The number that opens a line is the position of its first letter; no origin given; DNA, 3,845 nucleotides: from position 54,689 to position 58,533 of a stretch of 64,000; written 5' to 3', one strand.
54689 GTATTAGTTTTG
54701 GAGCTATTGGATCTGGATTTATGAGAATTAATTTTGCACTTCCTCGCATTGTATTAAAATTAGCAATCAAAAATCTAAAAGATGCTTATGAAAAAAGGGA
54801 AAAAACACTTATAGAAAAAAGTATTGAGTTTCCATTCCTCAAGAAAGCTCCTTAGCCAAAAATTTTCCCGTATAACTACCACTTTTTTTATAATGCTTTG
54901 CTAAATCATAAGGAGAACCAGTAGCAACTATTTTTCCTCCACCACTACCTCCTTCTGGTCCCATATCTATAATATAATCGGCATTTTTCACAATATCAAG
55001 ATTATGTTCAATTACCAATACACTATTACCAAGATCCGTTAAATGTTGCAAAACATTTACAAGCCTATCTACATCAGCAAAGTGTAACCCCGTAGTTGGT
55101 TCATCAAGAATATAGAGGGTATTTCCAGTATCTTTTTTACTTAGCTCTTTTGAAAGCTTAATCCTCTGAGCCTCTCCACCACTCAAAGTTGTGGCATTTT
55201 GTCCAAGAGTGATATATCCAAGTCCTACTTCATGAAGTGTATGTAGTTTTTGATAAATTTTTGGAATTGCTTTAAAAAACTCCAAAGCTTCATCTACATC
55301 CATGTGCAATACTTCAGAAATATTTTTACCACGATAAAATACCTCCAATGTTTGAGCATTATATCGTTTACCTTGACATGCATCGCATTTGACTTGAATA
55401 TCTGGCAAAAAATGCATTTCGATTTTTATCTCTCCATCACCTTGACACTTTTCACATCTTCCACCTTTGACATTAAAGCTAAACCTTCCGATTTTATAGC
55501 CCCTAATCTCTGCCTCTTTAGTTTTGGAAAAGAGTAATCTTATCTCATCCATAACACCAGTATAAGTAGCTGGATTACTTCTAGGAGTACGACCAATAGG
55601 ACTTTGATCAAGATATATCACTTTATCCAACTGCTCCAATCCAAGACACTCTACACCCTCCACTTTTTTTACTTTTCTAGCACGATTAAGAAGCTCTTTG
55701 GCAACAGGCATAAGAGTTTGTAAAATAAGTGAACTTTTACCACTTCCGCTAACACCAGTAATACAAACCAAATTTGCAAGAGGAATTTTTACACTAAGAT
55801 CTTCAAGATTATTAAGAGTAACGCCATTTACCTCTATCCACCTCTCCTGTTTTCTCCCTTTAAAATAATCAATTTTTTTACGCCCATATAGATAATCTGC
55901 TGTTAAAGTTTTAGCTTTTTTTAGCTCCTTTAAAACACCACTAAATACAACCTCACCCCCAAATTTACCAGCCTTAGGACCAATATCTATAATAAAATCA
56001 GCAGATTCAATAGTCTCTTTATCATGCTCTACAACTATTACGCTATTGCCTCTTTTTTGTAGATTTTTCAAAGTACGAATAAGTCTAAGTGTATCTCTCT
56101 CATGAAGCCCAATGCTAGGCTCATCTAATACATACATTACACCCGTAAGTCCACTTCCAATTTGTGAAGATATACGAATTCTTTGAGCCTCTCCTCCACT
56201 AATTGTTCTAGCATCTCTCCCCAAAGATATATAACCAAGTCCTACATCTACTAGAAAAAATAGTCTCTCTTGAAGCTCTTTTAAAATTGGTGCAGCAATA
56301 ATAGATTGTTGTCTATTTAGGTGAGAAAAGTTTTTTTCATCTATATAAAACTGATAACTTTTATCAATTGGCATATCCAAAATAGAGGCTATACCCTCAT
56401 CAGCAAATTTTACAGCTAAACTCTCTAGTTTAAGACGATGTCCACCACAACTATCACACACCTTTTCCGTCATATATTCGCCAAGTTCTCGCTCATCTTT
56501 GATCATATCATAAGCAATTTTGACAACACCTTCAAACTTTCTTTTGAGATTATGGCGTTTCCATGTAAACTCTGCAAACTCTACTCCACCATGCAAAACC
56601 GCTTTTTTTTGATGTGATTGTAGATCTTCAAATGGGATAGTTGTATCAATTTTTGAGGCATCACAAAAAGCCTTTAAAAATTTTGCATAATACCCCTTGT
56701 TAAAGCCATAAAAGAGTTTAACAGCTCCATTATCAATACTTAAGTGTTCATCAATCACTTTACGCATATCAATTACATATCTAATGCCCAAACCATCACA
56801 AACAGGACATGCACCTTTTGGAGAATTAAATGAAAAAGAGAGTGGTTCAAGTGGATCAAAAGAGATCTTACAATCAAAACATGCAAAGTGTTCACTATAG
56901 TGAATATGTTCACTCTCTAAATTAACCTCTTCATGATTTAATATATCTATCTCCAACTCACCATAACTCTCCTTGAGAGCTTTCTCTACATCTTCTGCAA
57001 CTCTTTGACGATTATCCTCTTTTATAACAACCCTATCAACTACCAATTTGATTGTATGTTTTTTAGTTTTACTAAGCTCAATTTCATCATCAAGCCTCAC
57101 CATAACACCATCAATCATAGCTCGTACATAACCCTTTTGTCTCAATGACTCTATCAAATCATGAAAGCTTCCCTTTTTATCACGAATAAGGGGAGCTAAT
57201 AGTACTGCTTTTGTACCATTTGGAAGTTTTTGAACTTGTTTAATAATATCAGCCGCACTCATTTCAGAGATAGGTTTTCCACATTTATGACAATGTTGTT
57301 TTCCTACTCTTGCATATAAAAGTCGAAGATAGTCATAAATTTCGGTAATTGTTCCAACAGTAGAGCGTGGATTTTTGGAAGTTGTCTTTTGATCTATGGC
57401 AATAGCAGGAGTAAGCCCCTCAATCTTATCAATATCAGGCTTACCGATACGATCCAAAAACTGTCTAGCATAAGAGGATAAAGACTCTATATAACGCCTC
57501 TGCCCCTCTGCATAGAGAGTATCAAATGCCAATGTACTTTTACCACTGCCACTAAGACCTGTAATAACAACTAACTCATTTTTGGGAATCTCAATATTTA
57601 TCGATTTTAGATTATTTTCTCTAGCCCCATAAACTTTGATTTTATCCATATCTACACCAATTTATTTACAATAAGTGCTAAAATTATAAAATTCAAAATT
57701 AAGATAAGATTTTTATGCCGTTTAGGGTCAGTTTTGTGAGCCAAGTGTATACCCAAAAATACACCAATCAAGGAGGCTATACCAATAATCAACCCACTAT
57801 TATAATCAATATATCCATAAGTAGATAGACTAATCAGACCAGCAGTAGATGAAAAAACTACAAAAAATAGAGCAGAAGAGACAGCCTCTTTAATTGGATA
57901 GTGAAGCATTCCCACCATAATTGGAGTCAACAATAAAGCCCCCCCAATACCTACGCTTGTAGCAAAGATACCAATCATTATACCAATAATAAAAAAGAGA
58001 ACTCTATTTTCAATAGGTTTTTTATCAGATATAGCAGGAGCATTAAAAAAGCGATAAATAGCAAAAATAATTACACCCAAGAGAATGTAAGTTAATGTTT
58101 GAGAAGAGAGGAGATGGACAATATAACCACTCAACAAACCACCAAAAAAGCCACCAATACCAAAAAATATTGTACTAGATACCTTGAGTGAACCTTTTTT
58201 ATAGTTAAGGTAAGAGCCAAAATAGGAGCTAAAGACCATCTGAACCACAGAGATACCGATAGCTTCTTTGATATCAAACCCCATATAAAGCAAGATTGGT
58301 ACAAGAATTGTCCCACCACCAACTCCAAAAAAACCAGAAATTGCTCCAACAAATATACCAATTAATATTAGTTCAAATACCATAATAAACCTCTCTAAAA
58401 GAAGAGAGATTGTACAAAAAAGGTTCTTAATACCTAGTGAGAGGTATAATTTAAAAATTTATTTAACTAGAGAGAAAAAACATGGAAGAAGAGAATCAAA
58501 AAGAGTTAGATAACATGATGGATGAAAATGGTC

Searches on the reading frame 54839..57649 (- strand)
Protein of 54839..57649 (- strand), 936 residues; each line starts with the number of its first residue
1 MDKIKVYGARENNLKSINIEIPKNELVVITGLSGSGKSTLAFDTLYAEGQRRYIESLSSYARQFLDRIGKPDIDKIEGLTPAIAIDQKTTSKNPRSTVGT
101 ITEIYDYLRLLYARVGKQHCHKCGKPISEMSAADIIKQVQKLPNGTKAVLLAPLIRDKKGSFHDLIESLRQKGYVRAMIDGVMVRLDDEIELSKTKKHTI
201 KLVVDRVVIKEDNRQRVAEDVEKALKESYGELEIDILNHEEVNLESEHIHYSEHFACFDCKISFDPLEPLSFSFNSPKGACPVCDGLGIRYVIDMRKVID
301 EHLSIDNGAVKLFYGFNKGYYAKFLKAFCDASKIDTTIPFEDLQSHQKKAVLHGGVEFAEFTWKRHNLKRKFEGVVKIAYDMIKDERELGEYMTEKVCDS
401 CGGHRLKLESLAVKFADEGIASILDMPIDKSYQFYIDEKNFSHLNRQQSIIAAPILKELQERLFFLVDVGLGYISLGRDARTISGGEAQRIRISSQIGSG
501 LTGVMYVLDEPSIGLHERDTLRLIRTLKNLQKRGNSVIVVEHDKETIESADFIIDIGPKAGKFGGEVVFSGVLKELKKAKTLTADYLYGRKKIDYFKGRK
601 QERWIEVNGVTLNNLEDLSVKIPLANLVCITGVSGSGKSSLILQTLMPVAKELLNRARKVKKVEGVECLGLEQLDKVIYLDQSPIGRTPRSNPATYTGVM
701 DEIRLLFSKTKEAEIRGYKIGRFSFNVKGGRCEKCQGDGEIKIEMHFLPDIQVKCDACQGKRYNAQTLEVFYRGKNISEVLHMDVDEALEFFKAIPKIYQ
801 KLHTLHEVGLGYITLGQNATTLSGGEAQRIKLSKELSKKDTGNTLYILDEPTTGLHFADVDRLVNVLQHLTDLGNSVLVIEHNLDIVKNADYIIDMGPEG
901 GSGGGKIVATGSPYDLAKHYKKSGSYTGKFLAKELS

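Call 51: search_protein_families(library=pfam, proteins=[window:54839-57649:-], max_evalue=1e-8)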
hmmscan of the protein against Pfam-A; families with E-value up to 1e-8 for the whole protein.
window:54839-57649:- (936 aa): 5 families
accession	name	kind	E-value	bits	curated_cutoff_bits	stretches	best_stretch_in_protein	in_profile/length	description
PF17760.6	UvrA_inter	-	4.9e-35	120.1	23.3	1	131-236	2-107/109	UvrA interaction domain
PF00005.33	ABC_tran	-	3.9e-18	66.8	25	0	780-853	79-137/137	ABC transporter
PF17755.6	UvrA_DNA-bind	-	1.2e-14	55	23.2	1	294-378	1-91/110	UvrA DNA-binding domain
PF02463.25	SMC_N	-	5.7e-11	42.7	40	0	797-896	135-211/220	RecF/RecN/SMC N terminal domain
PF13555.12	AAA_29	-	9.4e-09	35.3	27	0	620-650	17-49/61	P-loop containing region of AAA domain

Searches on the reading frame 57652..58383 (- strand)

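Call 51: search_protein_families(library=pfam, proteins=[window:57652-58383:-], max_evalue=1e-8)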
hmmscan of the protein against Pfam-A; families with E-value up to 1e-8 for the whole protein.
window:57652-58383:- (243 aa): 1 family
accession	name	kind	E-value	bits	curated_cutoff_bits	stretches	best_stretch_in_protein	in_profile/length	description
PF01925.25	TauE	-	2.5e-45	155.5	32.6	1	5-234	1-233/237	Sulfite exporter TauE/SafE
